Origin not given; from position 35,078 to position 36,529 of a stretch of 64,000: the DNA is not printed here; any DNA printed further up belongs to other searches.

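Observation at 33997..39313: Lysine-fermentation-like cluster (kdd, saccharopine-dehydrogenase-like, kal, kce) with a separately transcribed GSA-aminomutase-like PLP enzyme and no kamA/kamDE in the window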

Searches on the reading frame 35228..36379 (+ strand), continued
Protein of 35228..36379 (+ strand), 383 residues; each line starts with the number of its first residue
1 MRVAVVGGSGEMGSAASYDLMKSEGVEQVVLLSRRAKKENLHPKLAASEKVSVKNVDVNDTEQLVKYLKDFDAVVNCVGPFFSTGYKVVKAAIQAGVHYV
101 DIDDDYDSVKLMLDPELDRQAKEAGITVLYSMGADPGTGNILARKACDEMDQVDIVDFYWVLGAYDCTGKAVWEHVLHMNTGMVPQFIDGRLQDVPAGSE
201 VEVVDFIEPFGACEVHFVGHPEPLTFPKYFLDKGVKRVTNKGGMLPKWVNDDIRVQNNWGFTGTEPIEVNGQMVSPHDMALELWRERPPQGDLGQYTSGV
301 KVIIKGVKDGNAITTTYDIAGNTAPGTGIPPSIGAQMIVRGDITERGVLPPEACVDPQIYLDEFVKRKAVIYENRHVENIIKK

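Call 14: find_encoding_contigs(protein=P0011, flank=10000, max_places=2)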
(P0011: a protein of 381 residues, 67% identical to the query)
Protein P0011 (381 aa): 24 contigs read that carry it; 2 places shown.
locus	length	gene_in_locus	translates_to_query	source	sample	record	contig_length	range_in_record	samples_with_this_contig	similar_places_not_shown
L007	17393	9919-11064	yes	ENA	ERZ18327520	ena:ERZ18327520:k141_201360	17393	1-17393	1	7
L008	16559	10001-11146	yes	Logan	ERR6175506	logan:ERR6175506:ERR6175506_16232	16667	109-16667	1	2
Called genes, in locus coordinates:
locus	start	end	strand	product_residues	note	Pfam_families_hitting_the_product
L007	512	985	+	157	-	PF00293:NUDIX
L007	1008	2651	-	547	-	PF07905:PucR, PF17853:GGDEF_2, PF13556:HTH_30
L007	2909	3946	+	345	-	PF26370:KDD_N, PF00107:ADH_zinc_N (weak)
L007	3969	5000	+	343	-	-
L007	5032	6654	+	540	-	PF00488:MutS_V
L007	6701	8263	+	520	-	PF09043:Lys-AminoMut_A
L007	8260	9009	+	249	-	PF16554:OAM_dimer, PF02310:B12-binding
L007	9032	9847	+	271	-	PF05853:BKACE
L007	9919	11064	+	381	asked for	PF01073:3Beta_HSD (faint), PF03435:Sacchrp_dh_NADP, PF05368:NmrA, PF13460:NAD_binding_10 (weak), PF16653:Sacchrp_dh_C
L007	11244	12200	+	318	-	PF03956:Lys_export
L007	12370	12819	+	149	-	PF02664:LuxS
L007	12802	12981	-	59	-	-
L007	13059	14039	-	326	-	PF00586:AIRS, PF02769:AIRS_C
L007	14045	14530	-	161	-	PF07155:ECF-ribofla_trS, PF12822:ECF_trnsprt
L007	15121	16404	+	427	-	PF02403:Seryl_tRNA_N, PF00587:tRNA-synt_2b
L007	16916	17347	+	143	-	PF00383:dCMP_cyt_deam_1, PF14437:MafB19-deam, PF14439:Bd3614-deam (weak)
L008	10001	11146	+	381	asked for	PF01073:3Beta_HSD (faint), PF03435:Sacchrp_dh_NADP, PF05368:NmrA, PF13460:NAD_binding_10 (weak), PF16653:Sacchrp_dh_C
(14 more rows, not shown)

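Call 15: find_encoding_contigs(protein=P0022, flank=10000, max_places=1)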
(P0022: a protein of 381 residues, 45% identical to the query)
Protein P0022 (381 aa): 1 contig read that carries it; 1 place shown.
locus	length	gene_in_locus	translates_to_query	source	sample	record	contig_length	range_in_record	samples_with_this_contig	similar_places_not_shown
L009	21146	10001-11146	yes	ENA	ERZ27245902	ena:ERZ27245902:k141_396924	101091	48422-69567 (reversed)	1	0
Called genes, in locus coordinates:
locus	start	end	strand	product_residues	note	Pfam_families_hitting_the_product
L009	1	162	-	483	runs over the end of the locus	PF02629:CoA_binding, PF13380:CoA_binding_2, PF13607:Succ_CoA_lig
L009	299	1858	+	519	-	PF02310:B12-binding (faint), PF04055:Radical_SAM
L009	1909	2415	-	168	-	PF01986:DUF123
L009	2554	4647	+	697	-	PF04879:Molybdop_Fe4S4, PF00384:Molybdopterin, PF01568:Molydop_binding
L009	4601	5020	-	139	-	PF21758:LpdD_chaperone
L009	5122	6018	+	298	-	PF02325:CCB3_YggT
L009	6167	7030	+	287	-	PF13098:Thioredoxin_2, PF13462:Thioredoxin_4, PF01323:DSBA, PF13743:Thioredoxin_5 (weak)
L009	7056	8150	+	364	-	PF04015:DUF362 (weak)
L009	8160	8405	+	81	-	-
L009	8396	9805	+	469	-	PF00202:Aminotran_3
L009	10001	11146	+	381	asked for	PF00106:adh_short (weak), PF01073:3Beta_HSD, PF01370:Epimerase (weak), PF03435:Sacchrp_dh_NADP, PF08659:KR (faint), PF13460:NAD_binding_10 (weak), PF16653:Sacchrp_dh_C (weak)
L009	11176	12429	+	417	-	PF00202:Aminotran_3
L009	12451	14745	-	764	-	PF01315:Ald_Xan_dh_C, PF02738:MoCoBD_1, PF20256:MoCoBD_2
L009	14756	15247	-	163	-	PF13085:Fer2_3, PF00111:Fer2, PF01799:Fer2_2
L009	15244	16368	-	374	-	PF00941:FAD_binding_5, PF03450:CO_deh_flav_C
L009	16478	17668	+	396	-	PF02515:CoA_transf_3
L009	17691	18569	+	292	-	PF02653:BPD_transp_2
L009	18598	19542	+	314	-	PF02653:BPD_transp_2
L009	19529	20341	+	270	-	PF00005:ABC_tran, PF13304:AAA_21 (faint), PF12399:BCA_ABC_TP_C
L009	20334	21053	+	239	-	PF00005:ABC_tran, PF13304:AAA_21 (faint)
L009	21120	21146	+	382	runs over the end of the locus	PF02771:Acyl-CoA_dh_N, PF02770:Acyl-CoA_dh_M, PF00441:Acyl-CoA_dh_1, PF08028:Acyl-CoA_dh_2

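Call 16: find_encoding_contigs(protein=P0030, flank=10000, max_places=1)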
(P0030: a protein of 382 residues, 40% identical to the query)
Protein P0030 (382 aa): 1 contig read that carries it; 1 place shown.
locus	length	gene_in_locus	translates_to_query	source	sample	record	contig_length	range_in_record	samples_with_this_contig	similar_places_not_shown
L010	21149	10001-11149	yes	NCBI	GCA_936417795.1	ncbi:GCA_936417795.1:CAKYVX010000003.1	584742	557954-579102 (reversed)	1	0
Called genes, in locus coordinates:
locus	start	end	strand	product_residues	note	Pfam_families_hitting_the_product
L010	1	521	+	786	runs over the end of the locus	PF01555:N6_N4_Mtase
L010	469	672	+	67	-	-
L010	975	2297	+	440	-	-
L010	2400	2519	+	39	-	-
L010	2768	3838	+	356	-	PF01548:DEDD_Tnp_IS110, PF02371:Transposase_20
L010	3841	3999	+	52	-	-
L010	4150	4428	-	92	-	PF00872:Transposase_mut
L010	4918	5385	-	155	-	PF00872:Transposase_mut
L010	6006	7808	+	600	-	PF01833:TIG (weak), PF18986:DUF5719 (faint), PF01833:TIG (weak)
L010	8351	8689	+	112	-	-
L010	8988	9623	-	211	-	PF00440:TetR_N, PF17932:TetR_C_24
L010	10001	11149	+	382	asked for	PF01073:3Beta_HSD, PF01370:Epimerase (weak), PF03435:Sacchrp_dh_NADP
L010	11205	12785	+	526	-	PF00501:AMP-binding, PF13193:AMP-binding_C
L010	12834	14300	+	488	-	PF02538:Hydantoinase_B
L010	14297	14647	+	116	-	PF02538:Hydantoinase_B (weak)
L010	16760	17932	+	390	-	PF03435:Sacchrp_dh_NADP, PF16653:Sacchrp_dh_C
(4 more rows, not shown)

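Call 21: search_solved_structures(query=window:35228-36379:+, max_evalue=0.001)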
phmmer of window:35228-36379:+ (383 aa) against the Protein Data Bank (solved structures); distinct sequences matched with E-value up to 0.001: 10.
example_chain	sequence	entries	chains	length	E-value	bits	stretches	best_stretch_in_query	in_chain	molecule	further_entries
4rl6_A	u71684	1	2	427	1.3e-11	47.5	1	120-362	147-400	Saccharopine dehydrogenase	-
4ina_A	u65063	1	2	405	3.8e-11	46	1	4-373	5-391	saccharopine dehydrogenase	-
8deb_A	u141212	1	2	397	1.3e-10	44.2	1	2-157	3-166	Carboxyspermidine dehydrogenase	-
1e5l_A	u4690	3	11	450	2.3e-08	36.8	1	17-150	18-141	SACCHAROPINE REDUCTASE | Saccharopine dehydrogenase [NADP(+), L-glutamate-forming]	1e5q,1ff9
3abi_A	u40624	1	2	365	3.6e-08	36.2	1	4-152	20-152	Putative uncharacterized protein PH1688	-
3ic5_A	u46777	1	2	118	7.9e-06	28.4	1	50-108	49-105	putative saccharopine dehydrogenase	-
2axq_A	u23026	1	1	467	2.8e-05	26.6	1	48-152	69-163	Saccharopine dehydrogenase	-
8h4z_A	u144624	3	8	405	6.5e-05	25.4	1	7-153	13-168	Saccharopine dehydrogenase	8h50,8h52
5l76_A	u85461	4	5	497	0.0003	23.3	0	88-155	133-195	Alpha-aminoadipic semialdehyde synthase, mitochondrial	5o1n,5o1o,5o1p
5l78_A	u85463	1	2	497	0.00041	22.8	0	88-155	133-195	Alpha-aminoadipic semialdehyde synthase, mitochondrial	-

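Call 29: find_related_loci(query=window:35228-36379:+, collection=genome_contigs, flank=10000)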
Query window:35228-36379:+ (383 aa) in genome_contigs; peptide patterns used: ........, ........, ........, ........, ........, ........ (x = any residue, [..] = any of these).
25 stretches matched a pattern; 3 encode a relative of the query (tblastn E <= 1e-3); 3 distinct loci.
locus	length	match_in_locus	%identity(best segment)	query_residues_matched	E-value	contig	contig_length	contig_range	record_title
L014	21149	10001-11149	95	1-383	0e+0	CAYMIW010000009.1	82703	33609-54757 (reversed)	MAG TPA_asm: uncultured Syntrophomonadaceae bacterium isolate SRP241326_co4_268 genome assembly, contig: NODE_484_length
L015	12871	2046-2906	28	74-365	8e-24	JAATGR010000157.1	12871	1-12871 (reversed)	MAG: Actinomycetales bacterium isolate bin_38 k141_3867829, whole genome shotgun sequence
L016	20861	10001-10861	28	74-365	8e-24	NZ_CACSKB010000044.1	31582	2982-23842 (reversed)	Microbacterium sp. 18062 isolate 18062_Microbacterium_Ancestor, whole genome shotgun sequence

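Call 31: find_related_loci(query=A1, collection=metagenome_contigs, flank=10000)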
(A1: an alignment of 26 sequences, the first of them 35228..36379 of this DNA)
Query A1 (383 aa) in metagenome_contigs; peptide patterns used: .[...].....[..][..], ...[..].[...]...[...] (x = any residue, [..] = any of these).
600 stretches matched a pattern (row limit reached: there are more); 415 encode a relative of the query (tblastn E <= 1e-3); the best 80 are kept; 80 distinct loci.
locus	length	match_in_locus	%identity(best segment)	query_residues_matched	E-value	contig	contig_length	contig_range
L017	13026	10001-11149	79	1-383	0e+0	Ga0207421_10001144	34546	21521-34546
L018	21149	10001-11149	79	1-383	0e+0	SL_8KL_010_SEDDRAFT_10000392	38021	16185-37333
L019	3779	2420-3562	66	1-383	2e-180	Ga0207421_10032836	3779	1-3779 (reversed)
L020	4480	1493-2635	66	1-383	9e-175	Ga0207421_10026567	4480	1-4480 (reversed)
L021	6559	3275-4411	49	1-381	8e-124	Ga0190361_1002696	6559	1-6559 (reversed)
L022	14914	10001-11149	49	1-381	3e-121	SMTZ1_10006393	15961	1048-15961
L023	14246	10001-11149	49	1-381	3e-121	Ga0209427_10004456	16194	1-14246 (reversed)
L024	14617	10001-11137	48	1-381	5e-121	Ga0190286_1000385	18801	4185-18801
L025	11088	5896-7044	48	1-381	3e-119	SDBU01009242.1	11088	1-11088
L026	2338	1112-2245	47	1-380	2e-125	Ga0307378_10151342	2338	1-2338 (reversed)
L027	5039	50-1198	47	1-381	1e-118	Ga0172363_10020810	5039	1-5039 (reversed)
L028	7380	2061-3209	47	1-381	4e-118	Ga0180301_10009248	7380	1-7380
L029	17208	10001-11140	47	1-382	7e-117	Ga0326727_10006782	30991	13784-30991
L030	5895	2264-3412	48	1-381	1e-116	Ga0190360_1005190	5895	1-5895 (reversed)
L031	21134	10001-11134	45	1-381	2e-114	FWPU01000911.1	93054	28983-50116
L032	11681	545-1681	45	1-381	2e-113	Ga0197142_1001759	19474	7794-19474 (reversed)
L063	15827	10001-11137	45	1-382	2e-106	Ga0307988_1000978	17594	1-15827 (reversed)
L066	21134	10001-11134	43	1-381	1e-106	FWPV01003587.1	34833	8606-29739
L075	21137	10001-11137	45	1-382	1e-105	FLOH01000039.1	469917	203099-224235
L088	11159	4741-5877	44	1-382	7e-104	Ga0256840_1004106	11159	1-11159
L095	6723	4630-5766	44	1-382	2e-103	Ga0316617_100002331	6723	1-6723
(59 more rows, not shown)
